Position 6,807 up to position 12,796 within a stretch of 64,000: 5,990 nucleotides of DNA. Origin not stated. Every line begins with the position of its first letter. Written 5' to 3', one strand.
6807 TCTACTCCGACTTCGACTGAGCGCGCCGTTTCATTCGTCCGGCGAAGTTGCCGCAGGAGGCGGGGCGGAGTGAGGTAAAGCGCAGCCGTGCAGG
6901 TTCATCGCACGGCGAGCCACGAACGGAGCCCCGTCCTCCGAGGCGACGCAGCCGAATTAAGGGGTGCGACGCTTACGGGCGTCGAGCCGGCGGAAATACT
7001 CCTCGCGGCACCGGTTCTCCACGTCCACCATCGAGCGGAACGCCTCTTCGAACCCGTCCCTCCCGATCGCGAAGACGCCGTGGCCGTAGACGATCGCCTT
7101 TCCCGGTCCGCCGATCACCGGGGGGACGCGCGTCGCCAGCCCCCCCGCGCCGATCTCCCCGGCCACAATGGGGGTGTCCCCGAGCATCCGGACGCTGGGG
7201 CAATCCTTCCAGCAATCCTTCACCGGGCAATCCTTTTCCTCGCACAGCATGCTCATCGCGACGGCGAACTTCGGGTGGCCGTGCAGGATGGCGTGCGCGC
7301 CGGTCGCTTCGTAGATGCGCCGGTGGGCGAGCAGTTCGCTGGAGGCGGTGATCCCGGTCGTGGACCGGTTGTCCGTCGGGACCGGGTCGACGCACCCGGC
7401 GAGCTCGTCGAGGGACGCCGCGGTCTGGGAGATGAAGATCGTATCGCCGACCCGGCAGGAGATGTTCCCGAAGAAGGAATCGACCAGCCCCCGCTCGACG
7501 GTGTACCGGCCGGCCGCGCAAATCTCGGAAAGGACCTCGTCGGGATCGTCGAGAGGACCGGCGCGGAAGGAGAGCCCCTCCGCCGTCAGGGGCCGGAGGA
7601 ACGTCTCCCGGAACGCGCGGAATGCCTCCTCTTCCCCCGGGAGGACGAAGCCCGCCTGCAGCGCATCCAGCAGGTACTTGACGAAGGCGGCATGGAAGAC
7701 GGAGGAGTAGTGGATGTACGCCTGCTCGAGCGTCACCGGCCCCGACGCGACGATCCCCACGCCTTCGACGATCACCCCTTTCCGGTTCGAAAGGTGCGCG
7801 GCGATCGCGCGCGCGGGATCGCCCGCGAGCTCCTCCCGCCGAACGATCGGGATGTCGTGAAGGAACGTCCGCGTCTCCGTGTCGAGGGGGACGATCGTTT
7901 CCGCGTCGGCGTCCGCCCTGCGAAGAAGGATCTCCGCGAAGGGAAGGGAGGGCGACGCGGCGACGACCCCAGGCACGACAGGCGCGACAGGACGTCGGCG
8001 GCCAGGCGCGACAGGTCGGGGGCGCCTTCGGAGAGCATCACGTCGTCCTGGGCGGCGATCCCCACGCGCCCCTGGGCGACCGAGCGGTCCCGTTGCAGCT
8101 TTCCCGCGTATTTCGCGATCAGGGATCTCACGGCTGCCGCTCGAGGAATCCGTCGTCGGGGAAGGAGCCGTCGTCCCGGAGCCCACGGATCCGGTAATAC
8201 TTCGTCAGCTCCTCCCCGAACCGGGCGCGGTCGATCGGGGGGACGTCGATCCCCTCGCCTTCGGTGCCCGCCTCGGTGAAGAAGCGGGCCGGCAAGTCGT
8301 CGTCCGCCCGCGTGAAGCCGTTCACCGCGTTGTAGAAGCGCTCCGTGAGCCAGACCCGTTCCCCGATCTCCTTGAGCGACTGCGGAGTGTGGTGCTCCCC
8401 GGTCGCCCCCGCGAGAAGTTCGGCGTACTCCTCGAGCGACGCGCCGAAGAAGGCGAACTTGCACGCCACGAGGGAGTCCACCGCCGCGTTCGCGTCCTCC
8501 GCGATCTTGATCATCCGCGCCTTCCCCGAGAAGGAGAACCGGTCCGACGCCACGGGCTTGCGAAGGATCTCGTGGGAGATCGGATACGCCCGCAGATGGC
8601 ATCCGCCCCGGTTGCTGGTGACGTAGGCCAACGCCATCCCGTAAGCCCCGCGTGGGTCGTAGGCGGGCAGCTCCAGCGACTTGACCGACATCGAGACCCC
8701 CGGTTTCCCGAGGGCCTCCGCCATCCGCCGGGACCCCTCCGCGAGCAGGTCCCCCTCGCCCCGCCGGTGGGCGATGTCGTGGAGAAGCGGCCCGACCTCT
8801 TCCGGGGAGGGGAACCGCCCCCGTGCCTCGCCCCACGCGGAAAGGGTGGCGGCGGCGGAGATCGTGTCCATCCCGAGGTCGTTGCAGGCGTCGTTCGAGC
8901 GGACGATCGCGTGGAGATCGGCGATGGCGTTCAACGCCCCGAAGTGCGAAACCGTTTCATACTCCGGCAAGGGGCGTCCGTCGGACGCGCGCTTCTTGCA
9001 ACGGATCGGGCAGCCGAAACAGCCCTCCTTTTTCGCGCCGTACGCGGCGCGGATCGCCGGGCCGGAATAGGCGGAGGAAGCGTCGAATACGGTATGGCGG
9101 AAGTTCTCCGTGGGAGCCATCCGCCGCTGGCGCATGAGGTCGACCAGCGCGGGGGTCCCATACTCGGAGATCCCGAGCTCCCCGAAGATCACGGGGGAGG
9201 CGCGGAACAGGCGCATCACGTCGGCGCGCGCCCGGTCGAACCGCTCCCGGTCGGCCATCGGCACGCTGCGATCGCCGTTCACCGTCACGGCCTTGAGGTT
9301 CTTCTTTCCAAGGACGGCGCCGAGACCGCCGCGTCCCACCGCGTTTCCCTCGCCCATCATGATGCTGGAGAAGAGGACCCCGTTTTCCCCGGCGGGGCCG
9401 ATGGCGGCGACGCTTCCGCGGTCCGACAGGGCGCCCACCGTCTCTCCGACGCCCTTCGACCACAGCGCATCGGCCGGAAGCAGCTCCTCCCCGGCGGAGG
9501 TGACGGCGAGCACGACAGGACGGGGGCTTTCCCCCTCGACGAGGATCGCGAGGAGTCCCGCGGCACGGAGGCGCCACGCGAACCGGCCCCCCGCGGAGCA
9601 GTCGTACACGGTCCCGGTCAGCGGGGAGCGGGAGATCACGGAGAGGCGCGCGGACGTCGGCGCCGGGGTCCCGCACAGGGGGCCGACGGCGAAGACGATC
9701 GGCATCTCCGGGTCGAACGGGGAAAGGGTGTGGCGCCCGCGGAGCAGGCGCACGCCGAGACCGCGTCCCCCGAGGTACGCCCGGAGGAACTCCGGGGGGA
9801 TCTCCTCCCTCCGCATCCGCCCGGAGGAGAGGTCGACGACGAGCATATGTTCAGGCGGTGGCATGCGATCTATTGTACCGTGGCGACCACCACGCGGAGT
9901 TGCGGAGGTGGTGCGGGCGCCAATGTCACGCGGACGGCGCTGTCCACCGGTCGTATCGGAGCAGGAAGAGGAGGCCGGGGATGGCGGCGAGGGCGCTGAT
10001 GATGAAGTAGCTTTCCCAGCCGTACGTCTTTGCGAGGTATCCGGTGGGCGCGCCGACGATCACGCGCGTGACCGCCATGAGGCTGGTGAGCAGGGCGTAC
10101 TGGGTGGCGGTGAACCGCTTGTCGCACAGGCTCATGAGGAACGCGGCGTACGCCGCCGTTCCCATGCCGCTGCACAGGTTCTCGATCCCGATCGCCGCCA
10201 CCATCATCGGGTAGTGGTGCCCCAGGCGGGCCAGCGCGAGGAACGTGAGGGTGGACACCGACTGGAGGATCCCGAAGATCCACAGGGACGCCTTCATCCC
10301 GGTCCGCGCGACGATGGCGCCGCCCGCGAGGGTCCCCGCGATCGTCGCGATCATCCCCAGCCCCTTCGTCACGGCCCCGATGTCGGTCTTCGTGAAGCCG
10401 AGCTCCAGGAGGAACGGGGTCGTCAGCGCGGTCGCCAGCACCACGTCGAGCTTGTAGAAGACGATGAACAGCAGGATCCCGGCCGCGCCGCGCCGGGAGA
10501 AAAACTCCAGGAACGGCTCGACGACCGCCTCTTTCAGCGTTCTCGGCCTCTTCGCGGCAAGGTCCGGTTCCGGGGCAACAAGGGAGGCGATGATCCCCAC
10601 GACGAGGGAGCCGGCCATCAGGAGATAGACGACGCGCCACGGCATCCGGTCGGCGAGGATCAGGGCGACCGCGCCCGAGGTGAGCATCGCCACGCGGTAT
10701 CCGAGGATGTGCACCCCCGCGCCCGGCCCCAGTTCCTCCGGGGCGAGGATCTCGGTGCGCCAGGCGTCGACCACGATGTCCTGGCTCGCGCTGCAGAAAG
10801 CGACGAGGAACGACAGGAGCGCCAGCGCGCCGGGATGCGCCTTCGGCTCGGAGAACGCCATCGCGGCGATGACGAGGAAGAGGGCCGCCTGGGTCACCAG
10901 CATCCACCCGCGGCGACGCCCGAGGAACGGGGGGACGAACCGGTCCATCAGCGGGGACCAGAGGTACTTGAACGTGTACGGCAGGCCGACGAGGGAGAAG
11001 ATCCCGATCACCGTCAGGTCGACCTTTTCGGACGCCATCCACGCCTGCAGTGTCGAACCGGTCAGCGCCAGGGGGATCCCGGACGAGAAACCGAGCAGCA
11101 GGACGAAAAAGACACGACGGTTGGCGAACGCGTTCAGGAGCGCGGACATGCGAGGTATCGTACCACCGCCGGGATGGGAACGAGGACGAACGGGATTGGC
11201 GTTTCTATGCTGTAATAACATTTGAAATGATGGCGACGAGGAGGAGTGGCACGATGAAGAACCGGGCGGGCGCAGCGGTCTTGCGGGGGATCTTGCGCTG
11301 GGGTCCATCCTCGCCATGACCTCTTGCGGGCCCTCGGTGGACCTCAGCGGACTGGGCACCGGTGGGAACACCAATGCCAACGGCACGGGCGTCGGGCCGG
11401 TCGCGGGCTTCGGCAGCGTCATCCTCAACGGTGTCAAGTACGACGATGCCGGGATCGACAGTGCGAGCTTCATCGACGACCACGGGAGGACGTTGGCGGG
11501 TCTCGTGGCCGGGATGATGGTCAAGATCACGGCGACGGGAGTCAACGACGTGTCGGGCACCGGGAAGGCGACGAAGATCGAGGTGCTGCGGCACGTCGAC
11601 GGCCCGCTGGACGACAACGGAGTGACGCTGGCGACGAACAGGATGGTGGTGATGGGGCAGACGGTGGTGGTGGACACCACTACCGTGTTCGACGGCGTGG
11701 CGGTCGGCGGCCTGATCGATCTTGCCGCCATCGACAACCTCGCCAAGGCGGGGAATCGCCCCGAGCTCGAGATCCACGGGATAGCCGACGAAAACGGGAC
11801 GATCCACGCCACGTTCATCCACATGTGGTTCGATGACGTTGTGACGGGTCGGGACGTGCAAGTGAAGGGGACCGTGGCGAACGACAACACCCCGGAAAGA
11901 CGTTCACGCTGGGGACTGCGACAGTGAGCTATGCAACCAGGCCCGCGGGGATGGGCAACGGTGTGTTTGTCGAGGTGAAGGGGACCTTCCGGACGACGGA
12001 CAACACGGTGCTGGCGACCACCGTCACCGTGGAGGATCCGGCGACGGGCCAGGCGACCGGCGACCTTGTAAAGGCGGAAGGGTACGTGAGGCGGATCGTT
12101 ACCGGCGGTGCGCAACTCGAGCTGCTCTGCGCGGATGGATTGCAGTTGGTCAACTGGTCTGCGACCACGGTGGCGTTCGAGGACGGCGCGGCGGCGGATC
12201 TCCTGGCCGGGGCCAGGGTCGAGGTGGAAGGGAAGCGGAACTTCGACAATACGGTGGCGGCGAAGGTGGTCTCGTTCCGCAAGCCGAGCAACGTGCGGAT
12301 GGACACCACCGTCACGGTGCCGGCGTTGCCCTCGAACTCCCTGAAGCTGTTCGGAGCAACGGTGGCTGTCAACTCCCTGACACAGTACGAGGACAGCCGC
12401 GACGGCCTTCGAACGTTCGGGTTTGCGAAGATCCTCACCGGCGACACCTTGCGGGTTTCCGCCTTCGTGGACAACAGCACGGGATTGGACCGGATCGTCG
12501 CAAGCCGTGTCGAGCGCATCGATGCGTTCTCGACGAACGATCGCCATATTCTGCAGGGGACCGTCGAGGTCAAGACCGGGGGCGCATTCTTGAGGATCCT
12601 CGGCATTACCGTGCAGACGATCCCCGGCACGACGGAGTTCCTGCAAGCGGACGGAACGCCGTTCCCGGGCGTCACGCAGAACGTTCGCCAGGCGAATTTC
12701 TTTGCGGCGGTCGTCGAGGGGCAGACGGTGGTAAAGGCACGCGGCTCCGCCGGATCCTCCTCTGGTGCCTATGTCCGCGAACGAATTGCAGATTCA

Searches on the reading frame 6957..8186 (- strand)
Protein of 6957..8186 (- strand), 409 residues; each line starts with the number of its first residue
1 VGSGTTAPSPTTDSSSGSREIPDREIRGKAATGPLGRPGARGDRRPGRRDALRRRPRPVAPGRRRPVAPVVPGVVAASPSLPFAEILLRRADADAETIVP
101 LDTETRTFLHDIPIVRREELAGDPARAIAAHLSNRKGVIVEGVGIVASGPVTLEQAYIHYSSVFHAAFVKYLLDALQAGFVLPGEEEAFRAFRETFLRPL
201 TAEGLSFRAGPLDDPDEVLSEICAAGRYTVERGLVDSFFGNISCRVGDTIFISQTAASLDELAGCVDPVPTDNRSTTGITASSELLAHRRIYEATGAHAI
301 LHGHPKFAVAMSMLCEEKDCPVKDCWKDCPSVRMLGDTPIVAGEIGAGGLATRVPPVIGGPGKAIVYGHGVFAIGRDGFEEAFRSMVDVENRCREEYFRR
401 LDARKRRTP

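Call 35: search_protein_families(library=pfam, proteins=[window:6957-8186:-])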
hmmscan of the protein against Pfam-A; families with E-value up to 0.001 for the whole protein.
window:6957-8186:- (409 aa): 1 family
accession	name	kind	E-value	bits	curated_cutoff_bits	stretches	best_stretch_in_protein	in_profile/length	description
PF00596.27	Aldolase_II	-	3.7e-30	105.6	22.2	2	221-395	2-181/183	Class II Aldolase and Adducin N-terminal domain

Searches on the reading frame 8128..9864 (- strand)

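Call 35: search_protein_families(library=pfam, proteins=[window:8128-9864:-])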
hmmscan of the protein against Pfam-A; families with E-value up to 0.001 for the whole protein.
window:8128-9864:- (578 aa): 2 families
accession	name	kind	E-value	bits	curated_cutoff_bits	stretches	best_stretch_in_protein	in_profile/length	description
PF01314.23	AFOR_C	-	1.5e-103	347.4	27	1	214-567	4-374/385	Aldehyde ferredoxin oxidoreductase, domains 2 & 3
PF02730.20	AFOR_N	-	1.7e-64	217.7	29.8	1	6-197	2-198/199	Aldehyde ferredoxin oxidoreductase, N-terminal domain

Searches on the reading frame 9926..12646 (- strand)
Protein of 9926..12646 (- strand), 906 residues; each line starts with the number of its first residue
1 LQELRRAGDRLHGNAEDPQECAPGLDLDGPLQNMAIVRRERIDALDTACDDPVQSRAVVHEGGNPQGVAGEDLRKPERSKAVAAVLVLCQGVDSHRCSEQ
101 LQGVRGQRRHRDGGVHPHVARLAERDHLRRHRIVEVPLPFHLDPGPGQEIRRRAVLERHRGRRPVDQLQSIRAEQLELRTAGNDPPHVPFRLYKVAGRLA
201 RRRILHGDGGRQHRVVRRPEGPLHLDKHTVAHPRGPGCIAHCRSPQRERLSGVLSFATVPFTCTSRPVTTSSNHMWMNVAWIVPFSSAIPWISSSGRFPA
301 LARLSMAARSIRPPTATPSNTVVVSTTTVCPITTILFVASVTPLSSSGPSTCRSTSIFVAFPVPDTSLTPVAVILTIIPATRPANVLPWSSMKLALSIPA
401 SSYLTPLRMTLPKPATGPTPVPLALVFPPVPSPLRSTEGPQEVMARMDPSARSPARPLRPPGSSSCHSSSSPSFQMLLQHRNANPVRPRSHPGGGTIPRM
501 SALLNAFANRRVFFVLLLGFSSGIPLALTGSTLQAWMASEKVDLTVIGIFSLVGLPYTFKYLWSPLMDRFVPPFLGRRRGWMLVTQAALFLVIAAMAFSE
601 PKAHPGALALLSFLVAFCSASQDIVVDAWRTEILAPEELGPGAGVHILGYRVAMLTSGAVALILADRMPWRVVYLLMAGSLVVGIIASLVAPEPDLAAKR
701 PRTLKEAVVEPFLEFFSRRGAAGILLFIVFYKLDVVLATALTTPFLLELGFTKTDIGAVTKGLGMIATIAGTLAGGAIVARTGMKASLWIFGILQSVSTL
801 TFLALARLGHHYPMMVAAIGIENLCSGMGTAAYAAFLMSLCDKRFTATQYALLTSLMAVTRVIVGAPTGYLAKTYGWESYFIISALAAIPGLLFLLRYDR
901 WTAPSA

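Call 11: search_protein_families(library=pfam, proteins=[window:9926-12646:-])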
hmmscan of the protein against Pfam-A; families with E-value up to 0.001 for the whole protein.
window:9926-12646:- (906 aa): 2 families
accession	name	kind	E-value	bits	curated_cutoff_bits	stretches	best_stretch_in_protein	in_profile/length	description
PF07690.21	MFS_1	-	1.2e-28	100.5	33.4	2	516-805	2-288/347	Major Facilitator Superfamily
PF13000.13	Acatn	-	8.4e-14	51.4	23.7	1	513-665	3-178/546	Acetyl-coenzyme A transporter 1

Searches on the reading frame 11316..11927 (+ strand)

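Call 35: search_protein_families(library=pfam, proteins=[window:11316-11927:+])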
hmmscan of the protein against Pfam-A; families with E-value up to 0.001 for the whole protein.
window:11316-11927:+ (203 aa): 1 family
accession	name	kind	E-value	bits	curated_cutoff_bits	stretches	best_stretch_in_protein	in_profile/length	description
PF18914.6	DUF5666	-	8.6e-08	32.8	27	1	106-168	8-59/60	Domain of unknown function (DUF5666)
